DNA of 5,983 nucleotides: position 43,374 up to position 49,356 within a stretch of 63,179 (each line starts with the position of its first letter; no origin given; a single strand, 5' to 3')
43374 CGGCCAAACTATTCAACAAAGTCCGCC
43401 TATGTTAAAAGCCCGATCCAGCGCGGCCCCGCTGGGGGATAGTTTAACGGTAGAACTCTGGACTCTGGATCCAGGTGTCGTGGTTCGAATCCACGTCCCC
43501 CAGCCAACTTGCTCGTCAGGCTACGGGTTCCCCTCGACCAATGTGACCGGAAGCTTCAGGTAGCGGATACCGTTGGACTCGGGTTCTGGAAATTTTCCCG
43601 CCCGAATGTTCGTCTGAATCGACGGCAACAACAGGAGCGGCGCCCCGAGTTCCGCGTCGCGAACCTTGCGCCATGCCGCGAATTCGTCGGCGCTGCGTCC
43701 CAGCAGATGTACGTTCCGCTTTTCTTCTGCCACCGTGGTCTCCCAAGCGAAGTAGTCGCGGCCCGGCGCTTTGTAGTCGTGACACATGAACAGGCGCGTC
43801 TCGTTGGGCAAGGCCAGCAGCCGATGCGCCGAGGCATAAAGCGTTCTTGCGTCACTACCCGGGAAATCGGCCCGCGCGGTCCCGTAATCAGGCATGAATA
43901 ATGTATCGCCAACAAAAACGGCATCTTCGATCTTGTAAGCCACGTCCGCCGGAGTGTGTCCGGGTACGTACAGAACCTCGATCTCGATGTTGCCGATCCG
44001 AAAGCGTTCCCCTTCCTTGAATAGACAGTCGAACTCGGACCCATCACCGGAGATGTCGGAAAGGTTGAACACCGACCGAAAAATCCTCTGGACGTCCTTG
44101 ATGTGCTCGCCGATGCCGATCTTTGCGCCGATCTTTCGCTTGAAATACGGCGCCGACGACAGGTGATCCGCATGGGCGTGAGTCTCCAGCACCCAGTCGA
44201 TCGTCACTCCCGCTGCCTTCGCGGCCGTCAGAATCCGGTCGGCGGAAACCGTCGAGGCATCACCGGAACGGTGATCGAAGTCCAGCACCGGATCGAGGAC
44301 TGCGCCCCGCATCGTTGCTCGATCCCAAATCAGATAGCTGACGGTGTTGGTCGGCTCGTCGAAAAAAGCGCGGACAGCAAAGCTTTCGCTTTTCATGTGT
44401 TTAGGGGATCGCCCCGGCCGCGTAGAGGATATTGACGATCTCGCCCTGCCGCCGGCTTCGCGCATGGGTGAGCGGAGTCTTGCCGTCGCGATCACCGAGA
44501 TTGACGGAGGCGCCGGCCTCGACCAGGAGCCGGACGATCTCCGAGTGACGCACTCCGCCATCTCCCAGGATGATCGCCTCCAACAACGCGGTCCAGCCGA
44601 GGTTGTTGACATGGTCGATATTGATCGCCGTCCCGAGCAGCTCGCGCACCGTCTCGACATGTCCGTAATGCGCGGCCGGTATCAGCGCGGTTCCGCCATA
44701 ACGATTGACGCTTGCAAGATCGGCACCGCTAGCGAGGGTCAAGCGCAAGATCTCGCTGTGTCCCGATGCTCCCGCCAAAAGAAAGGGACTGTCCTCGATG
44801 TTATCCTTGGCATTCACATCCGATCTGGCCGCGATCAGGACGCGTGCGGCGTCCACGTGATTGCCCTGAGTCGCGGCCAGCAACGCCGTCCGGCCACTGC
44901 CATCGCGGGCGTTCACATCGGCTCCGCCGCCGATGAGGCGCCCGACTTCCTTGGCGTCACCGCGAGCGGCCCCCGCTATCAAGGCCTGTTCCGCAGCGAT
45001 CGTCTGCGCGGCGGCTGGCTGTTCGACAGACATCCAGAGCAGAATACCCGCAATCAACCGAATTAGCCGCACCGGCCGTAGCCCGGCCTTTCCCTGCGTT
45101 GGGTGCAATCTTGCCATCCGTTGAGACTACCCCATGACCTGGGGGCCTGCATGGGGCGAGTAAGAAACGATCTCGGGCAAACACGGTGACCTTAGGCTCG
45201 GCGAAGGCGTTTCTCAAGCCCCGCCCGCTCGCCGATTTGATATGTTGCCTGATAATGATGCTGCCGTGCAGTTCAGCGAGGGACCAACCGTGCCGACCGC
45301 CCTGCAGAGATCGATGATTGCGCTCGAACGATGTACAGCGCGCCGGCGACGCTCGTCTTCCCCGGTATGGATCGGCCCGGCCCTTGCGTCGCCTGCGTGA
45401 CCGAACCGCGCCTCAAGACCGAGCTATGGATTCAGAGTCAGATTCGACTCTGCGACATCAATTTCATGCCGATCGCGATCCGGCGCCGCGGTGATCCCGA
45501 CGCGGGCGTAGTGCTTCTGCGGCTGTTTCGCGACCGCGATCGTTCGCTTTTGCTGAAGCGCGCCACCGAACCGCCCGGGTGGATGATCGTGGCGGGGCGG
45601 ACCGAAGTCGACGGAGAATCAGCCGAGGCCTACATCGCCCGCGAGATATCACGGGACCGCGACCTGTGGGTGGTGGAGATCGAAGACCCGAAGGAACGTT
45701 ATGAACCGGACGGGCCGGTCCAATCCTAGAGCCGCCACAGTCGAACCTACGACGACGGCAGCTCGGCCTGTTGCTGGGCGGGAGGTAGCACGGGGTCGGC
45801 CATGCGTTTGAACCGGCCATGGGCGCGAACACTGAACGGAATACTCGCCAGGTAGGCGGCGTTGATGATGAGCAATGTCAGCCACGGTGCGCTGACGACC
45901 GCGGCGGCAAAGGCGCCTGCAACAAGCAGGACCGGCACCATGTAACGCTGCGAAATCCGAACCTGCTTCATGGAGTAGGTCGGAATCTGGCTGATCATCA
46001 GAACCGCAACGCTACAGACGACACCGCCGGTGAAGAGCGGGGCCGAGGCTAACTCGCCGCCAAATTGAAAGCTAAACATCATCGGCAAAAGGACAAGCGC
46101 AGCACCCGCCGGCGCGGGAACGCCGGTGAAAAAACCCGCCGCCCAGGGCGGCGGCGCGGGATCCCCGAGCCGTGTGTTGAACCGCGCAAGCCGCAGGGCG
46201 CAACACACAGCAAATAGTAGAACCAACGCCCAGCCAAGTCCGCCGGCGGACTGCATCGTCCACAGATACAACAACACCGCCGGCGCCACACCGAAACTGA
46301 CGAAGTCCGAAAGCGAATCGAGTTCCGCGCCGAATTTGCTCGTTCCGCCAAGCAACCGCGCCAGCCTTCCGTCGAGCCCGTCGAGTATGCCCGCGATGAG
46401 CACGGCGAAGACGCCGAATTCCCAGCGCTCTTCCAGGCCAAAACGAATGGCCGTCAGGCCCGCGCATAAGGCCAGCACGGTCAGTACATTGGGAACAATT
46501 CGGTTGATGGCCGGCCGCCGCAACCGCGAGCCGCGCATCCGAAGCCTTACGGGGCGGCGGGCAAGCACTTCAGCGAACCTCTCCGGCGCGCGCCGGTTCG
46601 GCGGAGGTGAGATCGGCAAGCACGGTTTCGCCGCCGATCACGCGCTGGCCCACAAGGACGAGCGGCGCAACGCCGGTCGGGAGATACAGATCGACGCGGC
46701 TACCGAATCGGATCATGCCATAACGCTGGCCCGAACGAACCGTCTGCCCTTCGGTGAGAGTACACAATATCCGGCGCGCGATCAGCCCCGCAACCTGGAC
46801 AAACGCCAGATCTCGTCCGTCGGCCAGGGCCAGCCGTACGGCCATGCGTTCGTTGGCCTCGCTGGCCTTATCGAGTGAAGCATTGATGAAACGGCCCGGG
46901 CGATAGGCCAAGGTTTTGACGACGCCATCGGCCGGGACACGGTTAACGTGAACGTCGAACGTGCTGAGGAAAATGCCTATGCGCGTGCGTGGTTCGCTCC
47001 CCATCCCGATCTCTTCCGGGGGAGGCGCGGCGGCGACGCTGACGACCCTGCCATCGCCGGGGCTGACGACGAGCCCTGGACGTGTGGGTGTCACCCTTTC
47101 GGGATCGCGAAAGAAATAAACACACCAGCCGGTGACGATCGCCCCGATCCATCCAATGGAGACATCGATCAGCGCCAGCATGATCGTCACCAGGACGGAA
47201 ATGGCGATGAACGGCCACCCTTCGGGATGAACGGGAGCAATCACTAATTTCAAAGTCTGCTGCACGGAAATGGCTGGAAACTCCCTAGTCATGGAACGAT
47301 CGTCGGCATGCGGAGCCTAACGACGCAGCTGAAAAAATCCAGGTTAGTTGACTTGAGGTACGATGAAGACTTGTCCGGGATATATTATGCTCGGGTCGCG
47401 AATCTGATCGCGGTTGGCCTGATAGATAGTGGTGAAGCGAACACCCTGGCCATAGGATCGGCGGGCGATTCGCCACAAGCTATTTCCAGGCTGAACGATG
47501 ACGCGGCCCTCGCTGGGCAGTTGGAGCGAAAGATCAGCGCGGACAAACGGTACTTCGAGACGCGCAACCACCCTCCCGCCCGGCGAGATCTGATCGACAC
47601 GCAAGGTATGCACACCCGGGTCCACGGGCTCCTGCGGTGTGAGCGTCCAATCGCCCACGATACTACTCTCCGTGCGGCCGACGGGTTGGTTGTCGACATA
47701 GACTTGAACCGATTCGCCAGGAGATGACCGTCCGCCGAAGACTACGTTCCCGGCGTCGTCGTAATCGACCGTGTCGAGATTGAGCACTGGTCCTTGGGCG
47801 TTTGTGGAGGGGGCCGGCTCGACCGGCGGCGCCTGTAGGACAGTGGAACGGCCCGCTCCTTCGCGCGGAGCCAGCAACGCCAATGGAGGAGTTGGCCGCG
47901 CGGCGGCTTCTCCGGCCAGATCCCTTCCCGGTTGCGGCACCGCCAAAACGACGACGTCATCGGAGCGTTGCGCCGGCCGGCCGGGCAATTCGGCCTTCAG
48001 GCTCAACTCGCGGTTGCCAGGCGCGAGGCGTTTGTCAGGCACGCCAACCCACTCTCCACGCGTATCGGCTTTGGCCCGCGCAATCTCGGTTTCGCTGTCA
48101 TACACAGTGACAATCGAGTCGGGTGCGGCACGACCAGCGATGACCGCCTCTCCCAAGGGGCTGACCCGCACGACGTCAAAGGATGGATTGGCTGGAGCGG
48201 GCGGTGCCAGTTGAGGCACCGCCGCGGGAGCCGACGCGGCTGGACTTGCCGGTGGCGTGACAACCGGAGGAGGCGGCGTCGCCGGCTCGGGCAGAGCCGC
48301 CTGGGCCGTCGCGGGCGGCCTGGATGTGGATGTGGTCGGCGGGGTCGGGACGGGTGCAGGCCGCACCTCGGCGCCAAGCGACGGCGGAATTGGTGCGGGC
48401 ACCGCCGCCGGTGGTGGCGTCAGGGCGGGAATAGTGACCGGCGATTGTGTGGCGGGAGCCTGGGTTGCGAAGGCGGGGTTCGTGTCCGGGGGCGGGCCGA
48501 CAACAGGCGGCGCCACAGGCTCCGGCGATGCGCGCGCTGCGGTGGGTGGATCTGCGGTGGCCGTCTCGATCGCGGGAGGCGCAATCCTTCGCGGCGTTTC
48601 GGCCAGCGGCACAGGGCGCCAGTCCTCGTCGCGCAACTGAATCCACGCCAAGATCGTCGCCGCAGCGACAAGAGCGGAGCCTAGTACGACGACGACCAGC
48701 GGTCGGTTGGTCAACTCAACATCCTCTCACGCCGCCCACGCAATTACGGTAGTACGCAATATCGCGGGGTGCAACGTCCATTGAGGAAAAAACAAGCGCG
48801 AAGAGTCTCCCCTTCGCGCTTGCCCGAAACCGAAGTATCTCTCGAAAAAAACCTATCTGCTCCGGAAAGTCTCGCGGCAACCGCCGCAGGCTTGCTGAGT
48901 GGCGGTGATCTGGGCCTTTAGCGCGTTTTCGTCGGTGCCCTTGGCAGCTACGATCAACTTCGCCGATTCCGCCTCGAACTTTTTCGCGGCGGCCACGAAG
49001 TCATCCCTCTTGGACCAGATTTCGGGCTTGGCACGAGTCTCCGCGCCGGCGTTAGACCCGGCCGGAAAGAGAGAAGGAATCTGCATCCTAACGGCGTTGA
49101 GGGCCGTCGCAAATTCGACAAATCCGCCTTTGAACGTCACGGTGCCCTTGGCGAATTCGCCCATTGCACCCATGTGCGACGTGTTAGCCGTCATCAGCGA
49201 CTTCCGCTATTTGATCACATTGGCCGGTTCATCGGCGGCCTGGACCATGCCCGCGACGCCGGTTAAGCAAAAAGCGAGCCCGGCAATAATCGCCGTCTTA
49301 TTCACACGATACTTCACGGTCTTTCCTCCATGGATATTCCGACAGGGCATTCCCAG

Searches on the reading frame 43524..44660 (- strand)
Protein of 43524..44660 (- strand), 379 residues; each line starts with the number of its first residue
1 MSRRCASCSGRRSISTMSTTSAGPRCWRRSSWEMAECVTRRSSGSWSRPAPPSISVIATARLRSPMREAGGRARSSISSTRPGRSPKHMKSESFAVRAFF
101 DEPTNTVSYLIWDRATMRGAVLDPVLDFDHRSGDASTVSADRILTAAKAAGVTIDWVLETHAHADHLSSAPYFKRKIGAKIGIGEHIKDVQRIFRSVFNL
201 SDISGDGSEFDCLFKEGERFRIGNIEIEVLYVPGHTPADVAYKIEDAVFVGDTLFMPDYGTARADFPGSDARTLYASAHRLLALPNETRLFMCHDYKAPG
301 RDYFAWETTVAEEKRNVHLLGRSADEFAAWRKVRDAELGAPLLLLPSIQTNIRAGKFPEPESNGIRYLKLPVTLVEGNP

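Call 30: search_protein_families(library=pfam, proteins=[window:43524-44660:-], max_evalue=0.01)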
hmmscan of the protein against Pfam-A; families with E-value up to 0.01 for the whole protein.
window:43524-44660:- (379 aa): 2 families
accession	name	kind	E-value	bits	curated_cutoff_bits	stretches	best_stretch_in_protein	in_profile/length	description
PF00753.33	Lactamase_B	-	2.3e-17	64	22.7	1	104-294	4-196/196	Metallo-beta-lactamase superfamily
PF12706.13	Lactamase_B_2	-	0.00011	22.4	27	1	122-259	5-149/200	Beta-lactamase superfamily domain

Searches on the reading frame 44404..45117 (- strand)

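Call 42: search_protein_families(library=pfam, proteins=[window:44404-45117:-], max_evalue=0.001)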
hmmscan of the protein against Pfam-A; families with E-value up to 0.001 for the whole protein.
window:44404-45117:- (238 aa): 6 families
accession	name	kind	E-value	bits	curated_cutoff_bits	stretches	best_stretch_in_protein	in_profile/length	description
PF12796.13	Ank_2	-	2e-37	128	27.3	4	114-208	3-89/90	Ankyrin repeats (3 copies)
PF13637.12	Ank_4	-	1.8e-26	92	22.7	2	148-183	4-39/50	Ankyrin repeats (many copies)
PF00023.36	Ank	-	9.4e-24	82.6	21.1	2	75-106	2-33/33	Ankyrin repeat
PF13857.12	Ank_5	-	4.6e-17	62.4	27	1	65-112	6-53/56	Ankyrin repeats (many copies)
PF13606.12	Ank_3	-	1.5e-10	40.7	22.3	0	174-206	2-29/30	Ankyrin repeat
PF24521.3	Ank_KRIT1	-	2.6e-06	27.6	80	0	43-129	19-106/149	KRIT1 ankyrin-repeats domain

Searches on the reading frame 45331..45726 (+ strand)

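Call 42: search_protein_families(library=pfam, proteins=[window:45331-45726:+], max_evalue=0.001)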
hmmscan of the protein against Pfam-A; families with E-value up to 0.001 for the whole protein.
window:45331-45726:+ (132 aa): 1 family
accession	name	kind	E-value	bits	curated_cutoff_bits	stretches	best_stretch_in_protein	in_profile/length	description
PF07372.17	DUF1491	-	3.7e-23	82.2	25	1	28-123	1-100/104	Protein of unknown function (DUF1491)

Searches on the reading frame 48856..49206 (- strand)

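Call 30: search_protein_families(library=pfam, proteins=[window:48856-49206:-], max_evalue=0.01)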
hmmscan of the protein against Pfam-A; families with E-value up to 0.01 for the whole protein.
window:48856-49206:- (117 aa): 1 family
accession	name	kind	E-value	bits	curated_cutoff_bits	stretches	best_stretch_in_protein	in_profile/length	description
PF01322.25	Cytochrom_C_2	-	1.7e-26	94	26.5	1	1-115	6-121/121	Cytochrome C'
